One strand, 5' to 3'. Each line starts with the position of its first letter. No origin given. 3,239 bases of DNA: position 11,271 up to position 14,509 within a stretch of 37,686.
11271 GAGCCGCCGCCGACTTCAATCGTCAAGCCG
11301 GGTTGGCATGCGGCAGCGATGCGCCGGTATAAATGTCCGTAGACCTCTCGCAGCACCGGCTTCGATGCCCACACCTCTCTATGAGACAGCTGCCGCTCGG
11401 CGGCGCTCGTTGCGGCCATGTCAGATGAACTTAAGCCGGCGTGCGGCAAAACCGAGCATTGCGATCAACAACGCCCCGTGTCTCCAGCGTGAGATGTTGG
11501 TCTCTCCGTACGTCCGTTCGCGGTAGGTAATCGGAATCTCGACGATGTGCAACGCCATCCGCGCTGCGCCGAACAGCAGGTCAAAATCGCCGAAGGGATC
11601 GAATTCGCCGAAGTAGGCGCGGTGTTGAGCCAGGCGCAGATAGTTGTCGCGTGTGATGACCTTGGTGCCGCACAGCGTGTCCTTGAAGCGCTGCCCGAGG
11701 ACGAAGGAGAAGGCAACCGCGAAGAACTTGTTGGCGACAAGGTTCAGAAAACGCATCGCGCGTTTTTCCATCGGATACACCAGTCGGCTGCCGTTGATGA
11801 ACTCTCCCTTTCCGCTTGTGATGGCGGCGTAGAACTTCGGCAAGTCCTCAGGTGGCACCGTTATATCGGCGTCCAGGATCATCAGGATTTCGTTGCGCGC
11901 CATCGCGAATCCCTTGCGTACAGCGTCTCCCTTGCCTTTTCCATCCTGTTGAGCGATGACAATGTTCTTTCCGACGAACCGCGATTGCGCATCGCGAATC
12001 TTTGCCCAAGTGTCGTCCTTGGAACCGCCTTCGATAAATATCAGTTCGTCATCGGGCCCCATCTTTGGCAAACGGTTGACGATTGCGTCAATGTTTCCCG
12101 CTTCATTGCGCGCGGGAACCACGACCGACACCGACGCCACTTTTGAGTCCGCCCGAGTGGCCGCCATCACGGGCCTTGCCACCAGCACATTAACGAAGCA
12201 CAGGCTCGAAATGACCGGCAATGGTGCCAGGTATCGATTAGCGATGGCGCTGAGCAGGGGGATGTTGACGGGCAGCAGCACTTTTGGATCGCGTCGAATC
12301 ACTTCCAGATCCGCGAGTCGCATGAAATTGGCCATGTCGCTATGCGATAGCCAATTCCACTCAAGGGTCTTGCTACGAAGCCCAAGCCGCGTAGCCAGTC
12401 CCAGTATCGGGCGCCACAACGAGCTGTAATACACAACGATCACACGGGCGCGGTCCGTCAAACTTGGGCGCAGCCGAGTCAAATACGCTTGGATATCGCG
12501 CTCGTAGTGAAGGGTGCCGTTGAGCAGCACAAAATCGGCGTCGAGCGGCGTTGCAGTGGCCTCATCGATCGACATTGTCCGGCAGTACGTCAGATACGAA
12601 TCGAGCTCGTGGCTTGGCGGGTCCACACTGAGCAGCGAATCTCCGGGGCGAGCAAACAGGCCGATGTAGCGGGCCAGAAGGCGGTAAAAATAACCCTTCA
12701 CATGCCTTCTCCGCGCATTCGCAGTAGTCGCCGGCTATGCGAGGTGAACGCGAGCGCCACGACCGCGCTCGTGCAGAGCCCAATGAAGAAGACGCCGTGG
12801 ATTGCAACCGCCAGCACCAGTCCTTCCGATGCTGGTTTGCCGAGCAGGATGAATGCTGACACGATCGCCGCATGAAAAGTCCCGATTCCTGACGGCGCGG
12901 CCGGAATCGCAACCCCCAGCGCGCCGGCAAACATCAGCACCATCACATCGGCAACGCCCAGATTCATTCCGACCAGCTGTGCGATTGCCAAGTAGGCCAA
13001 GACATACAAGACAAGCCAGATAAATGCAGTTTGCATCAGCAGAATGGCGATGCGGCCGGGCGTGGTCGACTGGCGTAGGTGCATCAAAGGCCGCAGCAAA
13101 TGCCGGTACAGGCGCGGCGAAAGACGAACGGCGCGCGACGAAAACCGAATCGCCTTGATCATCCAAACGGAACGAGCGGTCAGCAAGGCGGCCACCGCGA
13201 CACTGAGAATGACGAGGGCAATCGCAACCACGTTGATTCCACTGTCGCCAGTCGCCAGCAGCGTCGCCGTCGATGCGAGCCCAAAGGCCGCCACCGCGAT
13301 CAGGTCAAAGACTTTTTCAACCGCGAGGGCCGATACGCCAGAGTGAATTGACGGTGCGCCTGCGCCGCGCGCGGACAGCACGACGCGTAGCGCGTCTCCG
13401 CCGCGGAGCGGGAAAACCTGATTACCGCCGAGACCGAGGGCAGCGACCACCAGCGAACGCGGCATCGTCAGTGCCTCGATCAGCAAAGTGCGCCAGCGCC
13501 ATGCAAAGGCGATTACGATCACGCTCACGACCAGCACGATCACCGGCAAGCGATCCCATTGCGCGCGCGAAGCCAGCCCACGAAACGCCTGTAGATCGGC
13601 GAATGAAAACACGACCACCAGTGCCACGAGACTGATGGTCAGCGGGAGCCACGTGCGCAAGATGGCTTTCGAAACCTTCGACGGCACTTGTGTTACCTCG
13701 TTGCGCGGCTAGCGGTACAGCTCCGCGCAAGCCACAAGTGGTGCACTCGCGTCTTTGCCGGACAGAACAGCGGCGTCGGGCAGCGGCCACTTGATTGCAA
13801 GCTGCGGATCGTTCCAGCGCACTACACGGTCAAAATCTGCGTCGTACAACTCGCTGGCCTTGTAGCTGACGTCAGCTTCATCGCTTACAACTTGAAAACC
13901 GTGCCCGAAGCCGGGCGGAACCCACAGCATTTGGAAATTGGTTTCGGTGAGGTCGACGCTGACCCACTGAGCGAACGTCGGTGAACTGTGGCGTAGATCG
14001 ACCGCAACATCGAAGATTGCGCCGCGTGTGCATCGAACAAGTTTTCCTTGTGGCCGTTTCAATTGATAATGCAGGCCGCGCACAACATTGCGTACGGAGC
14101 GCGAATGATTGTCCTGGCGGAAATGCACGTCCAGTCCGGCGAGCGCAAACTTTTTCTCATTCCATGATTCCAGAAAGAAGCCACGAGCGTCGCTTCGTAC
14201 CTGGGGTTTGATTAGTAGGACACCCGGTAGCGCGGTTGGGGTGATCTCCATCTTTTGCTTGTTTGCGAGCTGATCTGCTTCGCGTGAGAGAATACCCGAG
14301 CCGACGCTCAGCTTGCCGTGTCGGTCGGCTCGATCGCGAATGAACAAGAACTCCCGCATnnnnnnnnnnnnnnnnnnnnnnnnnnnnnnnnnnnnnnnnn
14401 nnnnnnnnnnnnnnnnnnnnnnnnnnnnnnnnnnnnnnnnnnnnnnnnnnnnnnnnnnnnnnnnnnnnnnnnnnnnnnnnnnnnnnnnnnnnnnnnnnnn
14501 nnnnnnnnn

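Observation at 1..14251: Twelve-gene co-directional envelope-modification operon with no polymerase, exporter or ligase: candidate undescribed periplasmic decoration system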

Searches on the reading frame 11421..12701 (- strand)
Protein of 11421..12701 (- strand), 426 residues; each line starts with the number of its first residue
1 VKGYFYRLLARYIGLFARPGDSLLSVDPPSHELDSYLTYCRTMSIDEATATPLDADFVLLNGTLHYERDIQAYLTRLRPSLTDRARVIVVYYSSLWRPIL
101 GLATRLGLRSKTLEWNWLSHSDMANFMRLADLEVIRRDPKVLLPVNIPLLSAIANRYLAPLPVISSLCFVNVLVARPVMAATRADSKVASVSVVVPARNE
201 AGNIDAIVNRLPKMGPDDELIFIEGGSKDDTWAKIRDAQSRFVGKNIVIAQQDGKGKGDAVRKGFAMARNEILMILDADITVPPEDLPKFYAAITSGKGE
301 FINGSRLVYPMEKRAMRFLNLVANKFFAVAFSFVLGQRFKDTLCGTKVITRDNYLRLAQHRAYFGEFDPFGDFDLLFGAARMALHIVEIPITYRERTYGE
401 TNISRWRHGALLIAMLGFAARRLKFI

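Call 6: search_protein_families(library=pfam, proteins=[window:11421-12701:-], max_evalue=0.01)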
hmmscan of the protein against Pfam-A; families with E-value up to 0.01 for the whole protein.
window:11421-12701:- (426 aa): 4 families
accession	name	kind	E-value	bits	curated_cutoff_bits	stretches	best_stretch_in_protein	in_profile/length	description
PF00535.33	Glycos_transf_2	-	5.5e-23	82.2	23.3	1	192-321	1-130/168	Glycosyl transferase family 2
PF13641.12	Glyco_tranf_2_3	-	1.2e-07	32.4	27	1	191-344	3-158/230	Glycosyltransferase like family 2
PF10111.15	Glyco_tranf_2_2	-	8.6e-06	25.9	27.3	1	192-320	1-135/276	Glycosyltransferase like family 2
PF13506.12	Glyco_transf_21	-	0.00028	20.8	21.7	1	261-332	22-93/174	Glycosyl transferase family 21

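Call 9: search_protein_families(library=ncbifam, proteins=[window:11421-12701:-], max_evalue=0.001)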
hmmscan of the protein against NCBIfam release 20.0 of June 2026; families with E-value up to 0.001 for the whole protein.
window:11421-12701:- (426 aa): 13 families
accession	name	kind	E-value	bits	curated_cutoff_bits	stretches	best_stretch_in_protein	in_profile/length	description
TIGR04182.1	glyco_TIGR04182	equivalog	2.1e-31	109.4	325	1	191-415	2-213/293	S-layer glycoprotein N-glycosyltransferase AglJ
NF041391.1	DPhHxTase_Halo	equivalog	9.3e-17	60.7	375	1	198-410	4-199/213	dolichyl-phosphate hexose transferase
NF010496.0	PRK13915.1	equivalog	9.3e-14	51.2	262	1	187-282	29-129/307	glucosyl-3-phosphoglycerate synthase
TIGR03937.1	PgaC_IcaA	equivalog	1.2e-13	50.8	422.3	1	182-282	38-138/407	poly-beta-1,6-N-acetyl-D-glucosamine synthase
TIGR04283.1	glyco_like_mftF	equivalog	2.5e-12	46.9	182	1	191-299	1-101/221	TIGR04283 family arsenosugar biosynthesis glycosyltransferase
NF007986.1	PRK10714.1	equivalog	3.6e-11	42.6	529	1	186-404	3-211/316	undecaprenyl-phosphate 4-deoxy-4-formamido-L-arabinose transferase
TIGR03965.1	mycofact_glyco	equivalog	2.5e-09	36.6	280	1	169-296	53-181/467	mycofactocin biosynthesis glycosyltransferase MftF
NF041875.1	EPS_EpsD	equivalog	3.4e-09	36.5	370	1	191-296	1-106/325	exopolysaccharide biosynthesis glycosyltransferase EpsD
NF047588.1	GlcsyltransPgfSStrep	equivalog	7.6e-09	35.2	500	1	191-354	3-164/308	glycosyltransferase PgfS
NF045692.1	OglycostaseCruG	equivalog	2.5e-05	23.4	600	1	174-280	26-138/386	2'-O-glycosyltransferase CruG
TIGR03469.1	HpnB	hypoth_equivalog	5.7e-05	22.3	379.25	1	185-295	40-161/386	hopene-associated glycosyltransferase HpnB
NF058614.1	PPMAGASynPpgS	equivalog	0.00012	21.6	370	1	191-312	2-119/226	polyprenyl-phospho-N-acetylgalactosaminyl synthase PpgS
NF007482.0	PRK10073.1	equivalog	0.00025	20.2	423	1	186-285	3-101/334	glycosyltransferase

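Call 66: find_homologous_proteins(query=window:11421-12701:-, max_evalue=1e-20)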
Query window:11421-12701:- (426 aa): 8000 proteins with E <= 1e-20 among 8000 candidates; the best 120 are listed.
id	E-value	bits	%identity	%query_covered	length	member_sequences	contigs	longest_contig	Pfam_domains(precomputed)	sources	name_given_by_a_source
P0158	2.7e-274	927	96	100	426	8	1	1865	PF10111.15,PF13641.13,PF00535.33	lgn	-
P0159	4.5e-262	887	92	100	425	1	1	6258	PF10111.15,PF13641.13,PF00535.33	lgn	-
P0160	3.5e-243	825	85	100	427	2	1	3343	PF10111.15,PF13641.13,PF00535.33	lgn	-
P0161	3.3e-242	822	85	100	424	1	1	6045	PF10111.15,PF13641.13,PF00535.33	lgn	-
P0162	1.1e-235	800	82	100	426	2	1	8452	PF10111.15,PF13641.13,PF00535.33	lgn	-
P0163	1.3e-235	800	83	100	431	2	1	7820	PF13641.13,PF00535.33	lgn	-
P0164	7.7e-233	791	82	100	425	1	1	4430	PF10111.15,PF13641.13,PF00535.33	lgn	-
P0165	1.2e-232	790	82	100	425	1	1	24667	PF10111.15,PF13641.13,PF00535.33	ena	-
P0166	4.9e-232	788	82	100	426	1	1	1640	PF10111.15,PF13641.13,PF00535.33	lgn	-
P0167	3.0e-231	786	80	100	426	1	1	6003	PF13641.13,PF00535.33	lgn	-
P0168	9.1e-231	784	80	100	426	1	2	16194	PF13641.13,PF00535.33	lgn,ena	-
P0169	2.7e-230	783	82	100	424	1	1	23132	PF10111.15,PF13641.13,PF00535.33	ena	-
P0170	3.7e-230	782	82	100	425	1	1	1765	PF10111.15,PF13641.13,PF00535.33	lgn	-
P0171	1.0e-228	777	80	100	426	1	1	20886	PF00535.33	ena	-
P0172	9.5e-228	774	81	100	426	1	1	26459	PF10111.15,PF13641.13,PF00535.33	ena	-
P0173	9.3e-225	764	78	100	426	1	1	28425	PF13641.13,PF00535.33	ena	-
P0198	1.3e-194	665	84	81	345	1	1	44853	PF10111.15,PF13641.13,PF00535.33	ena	-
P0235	4.1e-179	614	63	100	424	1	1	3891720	PF10111.15,PF13641.13,PF00535.33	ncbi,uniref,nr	ncbi:glycosyltransferase family 2 protein [Pseudoxanthomonas suwonensis]|uniref:Glycosyl transferase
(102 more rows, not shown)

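Call 67: find_encoding_contigs(protein=P0198, flank=10000, max_places=2)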
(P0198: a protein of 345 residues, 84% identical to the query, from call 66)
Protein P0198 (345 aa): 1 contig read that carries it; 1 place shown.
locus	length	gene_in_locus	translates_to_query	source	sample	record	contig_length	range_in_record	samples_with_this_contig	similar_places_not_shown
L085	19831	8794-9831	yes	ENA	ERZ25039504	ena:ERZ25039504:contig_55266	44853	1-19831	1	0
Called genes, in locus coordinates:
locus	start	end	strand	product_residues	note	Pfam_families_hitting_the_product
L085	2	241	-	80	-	?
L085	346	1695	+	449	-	PF00483:NTP_transferase, PF22640:ManC_GMP_beta-helix, PF01050:MannoseP_isomer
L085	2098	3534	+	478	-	-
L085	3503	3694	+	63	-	-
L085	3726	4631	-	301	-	PF01370:Epimerase, PF04321:RmlD_sub_bind, PF16363:GDP_Man_Dehyd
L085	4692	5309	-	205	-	PF00483:NTP_transferase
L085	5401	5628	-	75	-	PF00483:NTP_transferase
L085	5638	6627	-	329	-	PF01370:Epimerase, PF04321:RmlD_sub_bind, PF16363:GDP_Man_Dehyd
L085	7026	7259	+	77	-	PF00908:dTDP_sugar_isom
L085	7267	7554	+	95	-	-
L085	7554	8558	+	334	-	PF03706:LPG_synthase_TM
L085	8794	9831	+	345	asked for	PF13641:Glyco_tranf_2_3 (weak), PF00535:Glycos_transf_2, PF10111:Glyco_tranf_2_2 (faint)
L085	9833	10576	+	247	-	PF13489:Methyltransf_23, PF08241:Methyltransf_11, PF08242:Methyltransf_12 (faint)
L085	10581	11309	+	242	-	PF01135:PCMT (faint), PF05050:Methyltransf_21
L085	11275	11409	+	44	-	-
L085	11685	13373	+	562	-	-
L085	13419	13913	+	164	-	PF13522:GATase_6, PF13537:GATase_7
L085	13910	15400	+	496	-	PF00733:Asn_synthase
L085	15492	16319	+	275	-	PF01061:ABC2_membrane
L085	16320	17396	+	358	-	PF00005:ABC_tran, PF13304:AAA_21 (faint)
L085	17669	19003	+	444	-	PF08241:Methyltransf_11, PF13649:Methyltransf_25 (weak)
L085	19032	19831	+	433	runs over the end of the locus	PF13439:Glyco_transf_4, PF13579:Glyco_trans_4_4 (weak)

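Call 68: find_encoding_contigs(protein=P0235, flank=10000, max_places=2)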
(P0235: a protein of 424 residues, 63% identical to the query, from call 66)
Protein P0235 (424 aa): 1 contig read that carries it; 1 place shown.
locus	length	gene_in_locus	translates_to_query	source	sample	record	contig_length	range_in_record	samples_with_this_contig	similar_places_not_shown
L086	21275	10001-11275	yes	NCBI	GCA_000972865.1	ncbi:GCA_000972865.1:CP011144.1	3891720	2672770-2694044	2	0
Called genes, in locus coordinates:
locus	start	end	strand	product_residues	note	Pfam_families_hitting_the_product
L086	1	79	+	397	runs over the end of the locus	PF01053:Cys_Met_Meta_PP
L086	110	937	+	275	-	PF01061:ABC2_membrane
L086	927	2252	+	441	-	PF00005:ABC_tran, PF13476:AAA_23 (weak), PF13304:AAA_21 (faint), PF14524:Wzt_C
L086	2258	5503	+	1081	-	PF04230:PS_pyruv_trans, PF19220:Rod_CreS, PF13692:Glyco_trans_1_4 (weak)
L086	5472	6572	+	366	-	PF20706:GT4-conflict, PF00534:Glycos_transf_1, PF13692:Glyco_trans_1_4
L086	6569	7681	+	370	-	PF02350:Epimerase_2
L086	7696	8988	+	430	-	PF13579:Glyco_trans_4_4, PF13439:Glyco_transf_4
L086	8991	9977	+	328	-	PF03706:LPG_synthase_TM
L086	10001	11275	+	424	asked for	PF00535:Glycos_transf_2, PF10111:Glyco_tranf_2_2 (weak), PF13641:Glyco_tranf_2_3 (weak)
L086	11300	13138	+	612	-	-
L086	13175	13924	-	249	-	PF13489:Methyltransf_23 (weak), PF08241:Methyltransf_11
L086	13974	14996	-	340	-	PF13489:Methyltransf_23, PF02353:CMAS (weak), PF08241:Methyltransf_11, PF08242:Methyltransf_12, PF13649:Methyltransf_25, PF13847:Methyltransf_31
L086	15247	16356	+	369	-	PF01370:Epimerase, PF16363:GDP_Man_Dehyd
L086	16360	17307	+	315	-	PF01370:Epimerase, PF16363:GDP_Man_Dehyd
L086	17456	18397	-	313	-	PF01012:ETF, PF00766:ETF_alpha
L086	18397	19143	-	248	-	PF01012:ETF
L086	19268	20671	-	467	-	PF00483:NTP_transferase, PF12804:NTP_transf_3 (weak), PF22640:ManC_GMP_beta-helix, PF01050:MannoseP_isomer, PF07883:Cupin_2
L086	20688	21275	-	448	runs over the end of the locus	PF02878:PGM_PMM_I, PF02879:PGM_PMM_II, PF02880:PGM_PMM_III, PF00408:PGM_PMM_IV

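Call 88: find_encoding_contigs(protein=P0165, flank=10000, max_places=1)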
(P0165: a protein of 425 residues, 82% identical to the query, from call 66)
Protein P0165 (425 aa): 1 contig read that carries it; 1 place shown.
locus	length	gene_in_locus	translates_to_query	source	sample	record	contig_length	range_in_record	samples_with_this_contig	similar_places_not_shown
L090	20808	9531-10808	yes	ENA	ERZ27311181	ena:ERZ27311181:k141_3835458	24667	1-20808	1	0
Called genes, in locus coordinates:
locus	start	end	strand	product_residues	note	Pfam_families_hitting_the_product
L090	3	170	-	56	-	?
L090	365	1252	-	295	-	PF01370:Epimerase, PF04321:RmlD_sub_bind, PF16363:GDP_Man_Dehyd (weak)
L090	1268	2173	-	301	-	PF00483:NTP_transferase, PF12804:NTP_transf_3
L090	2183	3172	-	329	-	PF01370:Epimerase, PF04321:RmlD_sub_bind, PF16363:GDP_Man_Dehyd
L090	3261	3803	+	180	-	PF00908:dTDP_sugar_isom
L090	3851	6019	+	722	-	-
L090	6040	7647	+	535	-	PF00535:Glycos_transf_2, PF13641:Glyco_tranf_2_3 (faint), PF13489:Methyltransf_23, PF07021:MetW, PF13847:Methyltransf_31 (faint), PF08241:Methyltransf_11, PF08242:Methyltransf_12, PF13649:Methyltransf_25 (weak)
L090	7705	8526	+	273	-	PF01061:ABC2_membrane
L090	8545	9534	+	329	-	PF03706:LPG_synthase_TM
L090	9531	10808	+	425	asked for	PF13641:Glyco_tranf_2_3 (weak), PF00535:Glycos_transf_2, PF10111:Glyco_tranf_2_2 (weak)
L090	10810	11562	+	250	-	PF13489:Methyltransf_23 (weak), PF08241:Methyltransf_11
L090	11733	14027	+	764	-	-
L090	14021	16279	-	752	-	PF13439:Glyco_transf_4, PF00534:Glycos_transf_1, PF13692:Glyco_trans_1_4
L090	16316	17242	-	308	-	PF13489:Methyltransf_23, PF13847:Methyltransf_31, PF08241:Methyltransf_11, PF08242:Methyltransf_12, PF13649:Methyltransf_25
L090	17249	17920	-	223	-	PF04989:RMNT_CmcI (weak), PF13578:Methyltransf_24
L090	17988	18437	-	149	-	-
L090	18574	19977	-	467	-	PF00005:ABC_tran, PF14524:Wzt_C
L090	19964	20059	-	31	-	-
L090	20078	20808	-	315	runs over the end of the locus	PF13489:Methyltransf_23, PF13847:Methyltransf_31, PF08241:Methyltransf_11, PF08242:Methyltransf_12, PF13649:Methyltransf_25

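Call 89: find_encoding_contigs(protein=P0172, flank=10000, max_places=1)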
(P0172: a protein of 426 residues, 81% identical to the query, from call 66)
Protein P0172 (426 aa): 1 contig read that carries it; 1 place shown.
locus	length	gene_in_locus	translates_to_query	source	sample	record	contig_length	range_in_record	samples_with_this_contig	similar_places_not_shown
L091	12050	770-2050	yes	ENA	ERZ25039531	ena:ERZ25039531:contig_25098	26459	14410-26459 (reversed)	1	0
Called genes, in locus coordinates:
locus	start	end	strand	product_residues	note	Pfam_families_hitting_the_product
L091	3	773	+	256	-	?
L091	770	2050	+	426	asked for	PF13641:Glyco_tranf_2_3 (weak), PF00535:Glycos_transf_2, PF10111:Glyco_tranf_2_2 (weak)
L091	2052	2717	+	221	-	PF13489:Methyltransf_23, PF08241:Methyltransf_11, PF08242:Methyltransf_12 (faint)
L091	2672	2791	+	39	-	-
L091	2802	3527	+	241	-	PF05050:Methyltransf_21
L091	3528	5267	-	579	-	-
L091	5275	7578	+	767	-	-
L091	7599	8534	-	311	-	PF13489:Methyltransf_23, PF02353:CMAS (weak), PF08003:Methyltransf_9 (weak), PF13847:Methyltransf_31, PF08241:Methyltransf_11, PF08242:Methyltransf_12, PF13649:Methyltransf_25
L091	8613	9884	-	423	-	PF13439:Glyco_transf_4, PF13579:Glyco_trans_4_4, PF00534:Glycos_transf_1, PF13692:Glyco_trans_1_4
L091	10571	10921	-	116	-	-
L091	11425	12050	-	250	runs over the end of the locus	PF13522:GATase_6, PF13537:GATase_7, PF00733:Asn_synthase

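Call 90: find_encoding_contigs(protein=P0173, flank=10000, max_places=1)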
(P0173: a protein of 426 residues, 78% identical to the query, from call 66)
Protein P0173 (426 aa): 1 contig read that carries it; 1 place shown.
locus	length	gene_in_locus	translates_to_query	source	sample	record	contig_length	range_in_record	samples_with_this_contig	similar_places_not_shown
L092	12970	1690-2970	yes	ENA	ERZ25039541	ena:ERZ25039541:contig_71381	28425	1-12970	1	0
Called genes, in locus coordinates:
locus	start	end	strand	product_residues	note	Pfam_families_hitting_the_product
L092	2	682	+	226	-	?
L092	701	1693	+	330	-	PF03706:LPG_synthase_TM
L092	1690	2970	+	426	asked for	PF00535:Glycos_transf_2, PF13641:Glyco_tranf_2_3 (weak)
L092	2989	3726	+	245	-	PF05401:NodS (weak), PF13489:Methyltransf_23, PF01209:Ubie_methyltran (weak), PF13847:Methyltransf_31, PF08241:Methyltransf_11, PF08242:Methyltransf_12, PF13649:Methyltransf_25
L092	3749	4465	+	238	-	PF05050:Methyltransf_21, PF13649:Methyltransf_25 (faint)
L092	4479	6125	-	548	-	-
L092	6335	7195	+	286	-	-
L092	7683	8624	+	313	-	-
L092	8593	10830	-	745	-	PF13439:Glyco_transf_4, PF13579:Glyco_trans_4_4, PF00534:Glycos_transf_1, PF13692:Glyco_trans_1_4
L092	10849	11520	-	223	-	PF13578:Methyltransf_24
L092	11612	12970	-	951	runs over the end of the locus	-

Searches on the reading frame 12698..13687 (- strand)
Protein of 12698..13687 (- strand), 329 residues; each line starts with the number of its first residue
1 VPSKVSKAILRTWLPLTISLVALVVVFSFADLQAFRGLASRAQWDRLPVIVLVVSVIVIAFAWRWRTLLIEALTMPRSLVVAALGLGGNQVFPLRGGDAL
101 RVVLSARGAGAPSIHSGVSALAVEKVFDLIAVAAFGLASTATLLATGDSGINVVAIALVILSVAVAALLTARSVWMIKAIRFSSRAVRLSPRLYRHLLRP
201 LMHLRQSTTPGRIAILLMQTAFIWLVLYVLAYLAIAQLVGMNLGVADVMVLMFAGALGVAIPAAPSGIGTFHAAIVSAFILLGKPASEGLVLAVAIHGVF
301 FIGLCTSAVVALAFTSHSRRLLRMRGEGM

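Call 7: search_protein_families(library=pfam, proteins=[window:12698-13687:-], max_evalue=0.01)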
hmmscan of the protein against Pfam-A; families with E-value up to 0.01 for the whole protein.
window:12698-13687:- (329 aa): 1 family
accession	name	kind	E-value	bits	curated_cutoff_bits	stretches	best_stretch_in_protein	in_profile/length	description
PF03706.18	LPG_synthase_TM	-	9.7e-32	111.1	33.4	1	13-302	2-296/302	Lysylphosphatidylglycerol synthase TM region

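Call 54: search_protein_families(library=ncbifam, proteins=[window:12698-13687:-], max_evalue=0.00001)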
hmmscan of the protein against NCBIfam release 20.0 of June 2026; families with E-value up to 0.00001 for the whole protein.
window:12698-13687:- (329 aa): 0 families

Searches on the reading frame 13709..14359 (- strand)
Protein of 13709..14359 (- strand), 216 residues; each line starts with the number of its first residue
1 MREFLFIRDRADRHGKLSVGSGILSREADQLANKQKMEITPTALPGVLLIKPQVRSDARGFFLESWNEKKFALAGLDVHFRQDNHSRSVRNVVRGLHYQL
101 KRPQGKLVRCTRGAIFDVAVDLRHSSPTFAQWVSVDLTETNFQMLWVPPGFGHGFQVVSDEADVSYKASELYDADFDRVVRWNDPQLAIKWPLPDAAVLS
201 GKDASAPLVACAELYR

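Call 7: search_protein_families(library=pfam, proteins=[window:13709-14359:-], max_evalue=0.01)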
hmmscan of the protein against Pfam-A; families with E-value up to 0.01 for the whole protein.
window:13709-14359:- (216 aa): 1 family
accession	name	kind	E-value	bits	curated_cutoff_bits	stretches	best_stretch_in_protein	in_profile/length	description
PF00908.23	dTDP_sugar_isom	-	5.7e-68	228.3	27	1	42-209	2-166/168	dTDP-4-dehydrorhamnose 3,5-epimerase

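Call 54: search_protein_families(library=ncbifam, proteins=[window:13709-14251:-], max_evalue=0.00001)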
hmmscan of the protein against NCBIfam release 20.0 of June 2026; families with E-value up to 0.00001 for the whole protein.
window:13709-14251:- (180 aa): 1 family
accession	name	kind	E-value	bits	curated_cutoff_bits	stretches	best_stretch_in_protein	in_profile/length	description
TIGR01221.1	rmlC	equivalog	3.5e-70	235.4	155.75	1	3-172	2-171/176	dTDP-4-dehydrorhamnose 3,5-epimerase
